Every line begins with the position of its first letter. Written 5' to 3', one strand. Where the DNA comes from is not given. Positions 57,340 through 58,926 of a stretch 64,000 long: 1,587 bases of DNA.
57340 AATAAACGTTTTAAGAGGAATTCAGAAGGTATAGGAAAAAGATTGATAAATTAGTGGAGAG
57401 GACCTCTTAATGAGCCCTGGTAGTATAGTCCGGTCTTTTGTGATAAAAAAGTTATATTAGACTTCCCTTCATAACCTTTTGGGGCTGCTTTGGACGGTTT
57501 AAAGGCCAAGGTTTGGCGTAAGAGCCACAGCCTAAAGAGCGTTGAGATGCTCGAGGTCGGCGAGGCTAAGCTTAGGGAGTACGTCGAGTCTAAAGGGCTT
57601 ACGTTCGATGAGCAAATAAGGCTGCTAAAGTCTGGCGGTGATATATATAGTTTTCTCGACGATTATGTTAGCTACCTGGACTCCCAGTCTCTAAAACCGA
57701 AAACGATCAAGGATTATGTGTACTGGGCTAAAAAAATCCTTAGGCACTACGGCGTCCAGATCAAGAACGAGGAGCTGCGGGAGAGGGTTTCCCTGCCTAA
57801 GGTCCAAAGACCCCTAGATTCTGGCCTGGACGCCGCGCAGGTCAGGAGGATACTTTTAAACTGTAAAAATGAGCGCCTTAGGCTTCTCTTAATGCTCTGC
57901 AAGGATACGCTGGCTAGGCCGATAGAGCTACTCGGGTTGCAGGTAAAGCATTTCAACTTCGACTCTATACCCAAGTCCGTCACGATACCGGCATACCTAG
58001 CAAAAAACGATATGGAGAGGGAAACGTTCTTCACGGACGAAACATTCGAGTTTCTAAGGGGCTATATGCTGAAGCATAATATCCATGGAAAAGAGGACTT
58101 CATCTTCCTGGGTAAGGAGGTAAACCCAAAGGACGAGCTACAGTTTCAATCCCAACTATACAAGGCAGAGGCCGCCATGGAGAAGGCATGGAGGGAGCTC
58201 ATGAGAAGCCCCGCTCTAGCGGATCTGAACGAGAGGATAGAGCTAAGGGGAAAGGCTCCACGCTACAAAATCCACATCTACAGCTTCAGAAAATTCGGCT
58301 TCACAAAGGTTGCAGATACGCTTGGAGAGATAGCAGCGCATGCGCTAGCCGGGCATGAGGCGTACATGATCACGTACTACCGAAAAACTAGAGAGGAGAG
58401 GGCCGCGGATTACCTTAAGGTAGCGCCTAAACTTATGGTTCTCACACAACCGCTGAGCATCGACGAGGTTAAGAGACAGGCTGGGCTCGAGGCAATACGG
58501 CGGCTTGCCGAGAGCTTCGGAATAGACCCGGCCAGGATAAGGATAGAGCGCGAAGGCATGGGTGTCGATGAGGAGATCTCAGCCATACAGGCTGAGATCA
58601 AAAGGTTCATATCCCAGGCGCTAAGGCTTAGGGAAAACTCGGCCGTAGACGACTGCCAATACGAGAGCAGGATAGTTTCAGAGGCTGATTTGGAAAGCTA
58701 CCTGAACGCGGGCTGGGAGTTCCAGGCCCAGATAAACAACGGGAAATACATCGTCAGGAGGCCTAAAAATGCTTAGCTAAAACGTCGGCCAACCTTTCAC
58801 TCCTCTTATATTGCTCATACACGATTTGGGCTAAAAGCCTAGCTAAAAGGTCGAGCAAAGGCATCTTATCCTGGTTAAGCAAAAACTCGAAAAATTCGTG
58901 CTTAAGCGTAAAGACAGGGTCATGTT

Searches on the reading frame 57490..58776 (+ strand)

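Call 45: search_protein_families(library=pfam, max_evalue=1, proteins=[window:57490-58776:+])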
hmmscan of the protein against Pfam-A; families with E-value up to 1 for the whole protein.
window:57490-58776:+ (428 aa): 4 families
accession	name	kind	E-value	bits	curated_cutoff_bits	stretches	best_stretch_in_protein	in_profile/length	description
PF00589.27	Phage_integrase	-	1.1e-09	38.7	27.1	1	113-229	3-120/172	Phage integrase family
PF22133.1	Toxin_BN_H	-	0.00082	19.4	52.2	1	47-101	22-79/276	Botulinum neurotoxin, helical domain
PF24979.1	Death_EDAR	-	0.0046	17.3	27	0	331-386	12-67/74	EDAR death domain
PF13495.12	Phage_int_SAM_4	-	0.012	16.5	27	1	56-93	2-43/85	Phage integrase, N-terminal SAM-like domain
